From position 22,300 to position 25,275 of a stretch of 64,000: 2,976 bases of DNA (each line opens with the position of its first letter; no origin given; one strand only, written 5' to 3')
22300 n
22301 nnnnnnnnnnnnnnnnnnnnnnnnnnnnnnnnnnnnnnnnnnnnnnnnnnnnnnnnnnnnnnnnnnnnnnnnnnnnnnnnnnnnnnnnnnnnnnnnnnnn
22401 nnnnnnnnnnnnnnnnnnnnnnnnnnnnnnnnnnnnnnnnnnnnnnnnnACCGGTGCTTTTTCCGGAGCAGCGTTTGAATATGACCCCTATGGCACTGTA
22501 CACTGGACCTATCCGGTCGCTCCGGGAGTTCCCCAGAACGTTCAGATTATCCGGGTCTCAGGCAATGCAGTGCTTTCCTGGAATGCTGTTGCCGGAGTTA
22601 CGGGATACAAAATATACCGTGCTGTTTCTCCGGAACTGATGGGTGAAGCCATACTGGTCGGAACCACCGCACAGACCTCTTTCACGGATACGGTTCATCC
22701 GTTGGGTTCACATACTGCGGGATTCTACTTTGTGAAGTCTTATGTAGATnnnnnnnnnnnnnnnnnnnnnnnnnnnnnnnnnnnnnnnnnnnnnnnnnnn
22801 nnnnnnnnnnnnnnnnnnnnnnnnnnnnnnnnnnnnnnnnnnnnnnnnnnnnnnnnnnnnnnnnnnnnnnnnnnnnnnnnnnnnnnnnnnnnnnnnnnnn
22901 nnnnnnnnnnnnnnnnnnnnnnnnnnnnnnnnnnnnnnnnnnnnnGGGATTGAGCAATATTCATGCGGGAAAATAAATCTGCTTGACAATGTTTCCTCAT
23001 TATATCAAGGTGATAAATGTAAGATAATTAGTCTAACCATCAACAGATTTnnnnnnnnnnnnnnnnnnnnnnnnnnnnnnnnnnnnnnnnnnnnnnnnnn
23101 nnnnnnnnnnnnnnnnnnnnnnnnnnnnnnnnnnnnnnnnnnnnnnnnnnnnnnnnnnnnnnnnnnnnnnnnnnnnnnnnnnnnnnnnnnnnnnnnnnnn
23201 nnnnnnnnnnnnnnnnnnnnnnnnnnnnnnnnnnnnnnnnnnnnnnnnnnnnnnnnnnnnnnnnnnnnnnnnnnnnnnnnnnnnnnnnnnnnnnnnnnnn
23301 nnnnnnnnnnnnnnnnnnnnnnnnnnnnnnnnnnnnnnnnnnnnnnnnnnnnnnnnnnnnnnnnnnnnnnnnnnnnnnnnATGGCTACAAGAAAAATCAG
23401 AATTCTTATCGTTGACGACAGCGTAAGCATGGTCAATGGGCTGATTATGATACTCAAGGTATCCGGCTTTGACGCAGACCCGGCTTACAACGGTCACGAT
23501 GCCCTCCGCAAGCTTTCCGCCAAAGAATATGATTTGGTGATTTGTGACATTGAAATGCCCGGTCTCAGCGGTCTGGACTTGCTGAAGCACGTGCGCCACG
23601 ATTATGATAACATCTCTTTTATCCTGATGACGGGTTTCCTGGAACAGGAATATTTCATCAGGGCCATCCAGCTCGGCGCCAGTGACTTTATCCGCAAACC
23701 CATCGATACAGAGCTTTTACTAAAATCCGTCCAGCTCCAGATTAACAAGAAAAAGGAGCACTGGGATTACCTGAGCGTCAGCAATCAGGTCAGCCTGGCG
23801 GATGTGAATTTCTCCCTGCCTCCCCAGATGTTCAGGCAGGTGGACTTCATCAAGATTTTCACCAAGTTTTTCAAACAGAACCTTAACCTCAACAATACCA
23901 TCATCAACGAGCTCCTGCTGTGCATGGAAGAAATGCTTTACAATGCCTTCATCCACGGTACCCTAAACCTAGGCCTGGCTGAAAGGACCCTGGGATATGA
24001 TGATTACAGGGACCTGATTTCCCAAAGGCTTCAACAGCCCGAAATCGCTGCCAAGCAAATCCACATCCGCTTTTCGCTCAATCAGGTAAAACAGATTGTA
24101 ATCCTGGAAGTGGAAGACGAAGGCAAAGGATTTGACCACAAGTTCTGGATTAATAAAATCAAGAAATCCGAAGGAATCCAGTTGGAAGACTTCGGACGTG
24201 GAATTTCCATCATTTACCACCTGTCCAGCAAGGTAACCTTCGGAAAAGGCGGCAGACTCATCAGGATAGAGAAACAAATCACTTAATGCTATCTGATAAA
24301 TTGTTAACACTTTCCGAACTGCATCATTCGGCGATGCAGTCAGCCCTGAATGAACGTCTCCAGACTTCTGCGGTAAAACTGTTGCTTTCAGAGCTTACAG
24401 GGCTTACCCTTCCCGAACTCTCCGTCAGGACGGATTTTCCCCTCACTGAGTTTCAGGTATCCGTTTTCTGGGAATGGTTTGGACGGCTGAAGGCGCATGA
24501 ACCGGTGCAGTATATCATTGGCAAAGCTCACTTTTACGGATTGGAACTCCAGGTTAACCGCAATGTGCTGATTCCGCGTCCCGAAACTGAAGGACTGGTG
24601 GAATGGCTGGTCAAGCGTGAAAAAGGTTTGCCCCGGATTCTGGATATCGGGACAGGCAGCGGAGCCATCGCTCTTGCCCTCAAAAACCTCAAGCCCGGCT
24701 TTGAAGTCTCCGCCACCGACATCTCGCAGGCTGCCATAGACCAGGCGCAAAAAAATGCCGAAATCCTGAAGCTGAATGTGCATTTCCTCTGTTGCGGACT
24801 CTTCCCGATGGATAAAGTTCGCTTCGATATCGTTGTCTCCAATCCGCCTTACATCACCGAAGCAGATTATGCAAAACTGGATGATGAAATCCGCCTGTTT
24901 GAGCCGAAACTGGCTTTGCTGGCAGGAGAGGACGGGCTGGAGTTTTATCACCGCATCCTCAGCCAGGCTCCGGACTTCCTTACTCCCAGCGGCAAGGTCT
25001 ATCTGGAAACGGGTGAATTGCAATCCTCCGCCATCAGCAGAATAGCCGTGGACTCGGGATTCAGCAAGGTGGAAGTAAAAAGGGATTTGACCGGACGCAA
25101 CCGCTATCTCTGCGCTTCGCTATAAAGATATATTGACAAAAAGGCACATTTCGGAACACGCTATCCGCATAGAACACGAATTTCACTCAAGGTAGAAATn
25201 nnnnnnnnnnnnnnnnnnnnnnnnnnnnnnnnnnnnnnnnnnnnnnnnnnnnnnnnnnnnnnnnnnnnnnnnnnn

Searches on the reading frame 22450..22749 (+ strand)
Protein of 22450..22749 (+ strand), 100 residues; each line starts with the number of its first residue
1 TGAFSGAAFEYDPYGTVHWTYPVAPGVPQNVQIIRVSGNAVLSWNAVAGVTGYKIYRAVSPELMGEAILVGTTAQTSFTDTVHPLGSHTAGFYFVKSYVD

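Call 75: search_protein_families(library=pfam, proteins=[window:22450-22749:+], max_evalue=1)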
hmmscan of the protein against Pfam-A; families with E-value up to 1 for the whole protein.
window:22450-22749:+ (100 aa): 2 families
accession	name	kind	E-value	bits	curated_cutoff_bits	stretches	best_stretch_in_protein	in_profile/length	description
PF21910.2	GH85_C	-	0.031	15.2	27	1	39-78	18-55/95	GH85 endohexosaminidases, C-terminal domain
PF00041.27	fn3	-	0.098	13.3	25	1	28-77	3-50/84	Fibronectin type III domain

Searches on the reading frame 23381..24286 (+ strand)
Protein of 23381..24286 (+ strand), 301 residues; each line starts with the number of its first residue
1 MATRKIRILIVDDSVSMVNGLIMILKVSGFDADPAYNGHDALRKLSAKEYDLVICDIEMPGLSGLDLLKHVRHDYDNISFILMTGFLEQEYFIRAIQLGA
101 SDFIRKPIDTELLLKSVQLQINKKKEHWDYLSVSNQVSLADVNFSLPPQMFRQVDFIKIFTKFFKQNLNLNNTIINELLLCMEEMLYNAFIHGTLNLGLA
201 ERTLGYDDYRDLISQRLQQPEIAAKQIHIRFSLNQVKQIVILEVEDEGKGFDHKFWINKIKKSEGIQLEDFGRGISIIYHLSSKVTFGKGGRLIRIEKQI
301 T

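Call 8: search_protein_families(library=pfam, proteins=[window:23381-24286:+], max_evalue=0.001)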
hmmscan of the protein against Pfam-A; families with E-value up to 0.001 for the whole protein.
window:23381-24286:+ (301 aa): 2 families
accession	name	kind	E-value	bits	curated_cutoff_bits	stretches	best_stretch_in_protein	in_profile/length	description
PF00072.30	Response_reg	-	1.5e-27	96.4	30.2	1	8-117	1-110/111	Response regulator receiver domain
PF13581.12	HATPase_c_2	-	9.9e-09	35.7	27.4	1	158-297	13-126/127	Histidine kinase-like ATPase domain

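Call 84: search_protein_families(library=ncbifam, proteins=[window:23381-24286:+], max_evalue=0.01)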
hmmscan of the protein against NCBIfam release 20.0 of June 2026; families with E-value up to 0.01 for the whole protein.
window:23381-24286:+ (301 aa): 100 families (the best 25 are shown)
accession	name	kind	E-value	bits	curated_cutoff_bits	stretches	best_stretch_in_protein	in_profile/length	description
NF052313.1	T9SS_RR_PorX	equivalog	8.2e-23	80.9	300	1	7-178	2-172/513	T9SS response regulator signal transducer PorX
NF006900.1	PRK09390.1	equivalog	2.7e-20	72.8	255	1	4-132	3-131/203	response regulator FixJ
NF053512.1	nitric_RR_NosR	exception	4.6e-20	72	400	1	8-125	1-119/422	response regulator c-di-GMP phosphodiesterase, NosR family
NF008469.0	PRK11361.1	equivalog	4.9e-20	71.7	714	1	5-125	4-126/461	acetoacetate metabolism transcriptional regulator AtoC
NF007689.0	PRK10365.1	equivalog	7.4e-19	67.8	760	1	1-122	1-122/441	sigma-54-dependent response regulator transcription factor ZraR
NF047793.1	ResRegPgtA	equivalog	5e-18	65.1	650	1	1-126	1-126/414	two-component system response regulator PgtA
NF007901.0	PRK10610.1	equivalog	1.4e-17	64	189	1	1-113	1-116/129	chemotaxis response regulator CheY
NF000402.1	vanR-B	exception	2e-17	63.4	480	1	6-121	3-117/219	vancomycin resistance response regulator transcription factor VanR-B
NF045991.1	RespRegCtrARhodob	equivalog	3.2e-17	63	350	1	6-138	1-133/224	response regulator transcription factor CtrA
NF040689.1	MtrAB_MtrA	equivalog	7.8e-17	61.4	300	1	8-143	1-130/219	MtrAB system response regulator MtrA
NF045505.1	RR_RssB_Pseudo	equivalog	1.4e-16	60.5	700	1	1-125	1-126/394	two-component system response regulator RssB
NF053854.1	RespRegPhoBBctds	equivalog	1.5e-16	60.4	270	1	8-129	1-123/225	two-component system response regulator PhoB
TIGR01818.1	ntrC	equivalog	1.9e-16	59.9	558.6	1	8-129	1-122/463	nitrogen regulation protein NR(I)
NF033117.2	vanR_ACDEGLN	exception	3.4e-16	59.5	350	1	8-127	1-119/226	VanR-ABDEGLN family response regulator transcription factor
NF049963.1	RespRegFlgRCampy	domain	1e-15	57.6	750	1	8-127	3-120/429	fla regulon two-component system response regulator FlgR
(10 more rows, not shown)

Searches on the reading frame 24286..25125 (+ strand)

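Call 8: search_protein_families(library=pfam, proteins=[window:24286-25125:+], max_evalue=0.001)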
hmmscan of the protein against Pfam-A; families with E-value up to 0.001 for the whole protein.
window:24286-25125:+ (279 aa): 10 families
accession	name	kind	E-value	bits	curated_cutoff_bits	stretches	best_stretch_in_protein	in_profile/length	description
PF05175.20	MTS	-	3.5e-14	53.3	23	1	104-193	23-112/170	Methyltransferase small domain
PF13649.12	Methyltransf_25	-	1.5e-10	42.1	27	1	118-198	1-85/97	Methyltransferase domain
PF17827.6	PrmC_N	-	3.2e-10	40.9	23.4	1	29-79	21-71/71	PrmC N-terminal domain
PF13847.12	Methyltransf_31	-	1.7e-09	37.9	27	1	117-243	6-112/145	Methyltransferase domain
PF06325.19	PrmA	-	4.5e-09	36.7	22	1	101-186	148-233/296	Ribosomal protein L11 methyltransferase (PrmA)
PF08242.18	Methyltransf_12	-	1.6e-06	29.2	30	1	119-186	1-72/98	Methyltransferase domain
PF08241.18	Methyltransf_11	-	1.7e-06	29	21.2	1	119-186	1-67/95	Methyltransferase domain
PF07669.17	Eco57I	-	0.00014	22.5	25.3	1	149-197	54-92/171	Eco57I restriction-modification methylase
PF13489.12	Methyltransf_23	-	0.00046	20.4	27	0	110-157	18-61/164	Methyltransferase domain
PF10294.15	Methyltransf_16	-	0.00069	19.9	21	1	115-162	47-93/174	Lysine methyltransferase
